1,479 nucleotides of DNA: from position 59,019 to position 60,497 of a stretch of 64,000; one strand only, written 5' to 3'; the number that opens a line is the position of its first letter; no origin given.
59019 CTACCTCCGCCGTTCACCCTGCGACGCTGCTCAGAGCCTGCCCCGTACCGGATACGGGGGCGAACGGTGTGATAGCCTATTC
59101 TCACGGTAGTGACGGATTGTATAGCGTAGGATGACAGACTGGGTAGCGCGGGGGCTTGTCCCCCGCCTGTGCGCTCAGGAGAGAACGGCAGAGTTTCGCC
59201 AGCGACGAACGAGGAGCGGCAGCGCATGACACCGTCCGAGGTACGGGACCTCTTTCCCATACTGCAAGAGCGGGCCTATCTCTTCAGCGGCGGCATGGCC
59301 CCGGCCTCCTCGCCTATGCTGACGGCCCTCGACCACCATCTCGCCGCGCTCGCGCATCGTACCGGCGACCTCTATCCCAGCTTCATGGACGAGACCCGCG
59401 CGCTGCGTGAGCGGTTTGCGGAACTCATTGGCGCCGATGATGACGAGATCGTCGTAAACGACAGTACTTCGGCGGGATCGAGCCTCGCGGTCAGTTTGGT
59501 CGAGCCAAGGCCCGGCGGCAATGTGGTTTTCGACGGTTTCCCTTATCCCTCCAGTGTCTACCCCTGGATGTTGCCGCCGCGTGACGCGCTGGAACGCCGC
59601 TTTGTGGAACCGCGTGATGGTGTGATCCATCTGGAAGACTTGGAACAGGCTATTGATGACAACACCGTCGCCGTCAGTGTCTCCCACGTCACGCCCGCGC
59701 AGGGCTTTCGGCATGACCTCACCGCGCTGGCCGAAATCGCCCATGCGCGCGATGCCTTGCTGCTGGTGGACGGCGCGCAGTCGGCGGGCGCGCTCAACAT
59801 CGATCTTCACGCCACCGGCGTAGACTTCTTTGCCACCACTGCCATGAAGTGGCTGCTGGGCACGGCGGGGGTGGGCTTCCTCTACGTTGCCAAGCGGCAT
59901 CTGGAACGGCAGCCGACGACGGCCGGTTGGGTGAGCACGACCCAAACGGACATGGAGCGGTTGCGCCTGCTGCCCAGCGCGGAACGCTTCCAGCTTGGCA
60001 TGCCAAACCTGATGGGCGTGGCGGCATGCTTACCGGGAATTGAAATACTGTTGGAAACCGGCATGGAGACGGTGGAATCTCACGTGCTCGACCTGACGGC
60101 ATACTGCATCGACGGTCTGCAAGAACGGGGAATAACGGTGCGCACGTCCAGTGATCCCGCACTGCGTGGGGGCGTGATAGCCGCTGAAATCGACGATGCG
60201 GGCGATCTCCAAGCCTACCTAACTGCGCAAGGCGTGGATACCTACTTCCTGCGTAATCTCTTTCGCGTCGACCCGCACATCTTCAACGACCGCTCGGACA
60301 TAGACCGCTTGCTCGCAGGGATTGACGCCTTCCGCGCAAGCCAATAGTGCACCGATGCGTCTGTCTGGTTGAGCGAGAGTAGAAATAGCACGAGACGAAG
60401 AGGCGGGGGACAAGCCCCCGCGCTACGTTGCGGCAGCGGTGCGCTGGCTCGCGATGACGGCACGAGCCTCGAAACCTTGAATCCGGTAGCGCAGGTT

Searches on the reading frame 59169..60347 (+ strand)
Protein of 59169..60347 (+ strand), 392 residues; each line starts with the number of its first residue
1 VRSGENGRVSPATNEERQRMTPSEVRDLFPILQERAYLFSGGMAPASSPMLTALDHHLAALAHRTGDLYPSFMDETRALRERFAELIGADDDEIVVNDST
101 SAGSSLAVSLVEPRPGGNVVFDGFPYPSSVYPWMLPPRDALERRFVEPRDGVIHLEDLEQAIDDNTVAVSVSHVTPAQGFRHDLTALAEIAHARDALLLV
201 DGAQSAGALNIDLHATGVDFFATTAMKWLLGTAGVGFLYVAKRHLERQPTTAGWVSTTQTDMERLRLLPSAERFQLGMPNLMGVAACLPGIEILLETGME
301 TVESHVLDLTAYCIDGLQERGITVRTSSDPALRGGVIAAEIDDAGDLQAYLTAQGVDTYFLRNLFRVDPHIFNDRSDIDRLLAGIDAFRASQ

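Call 62: search_protein_families(library=pfam, proteins=[window:59169-60347:+], max_evalue=0.0001)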
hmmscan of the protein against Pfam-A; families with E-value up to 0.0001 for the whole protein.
window:59169-60347:+ (392 aa): 3 families
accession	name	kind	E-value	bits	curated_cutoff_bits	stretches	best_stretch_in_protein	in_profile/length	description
PF00266.25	Aminotran_5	-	3.7e-41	141.8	21.5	1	37-342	2-317/371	Aminotransferase class-V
PF01053.26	Cys_Met_Meta_PP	-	2.3e-06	26.8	27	1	77-234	55-205/381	Cys/Met metabolism PLP-dependent enzyme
PF01041.23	DegT_DnrJ_EryC1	-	5.1e-05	23.1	19.8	1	74-208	24-152/360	DegT/DnrJ/EryC1/StrS aminotransferase family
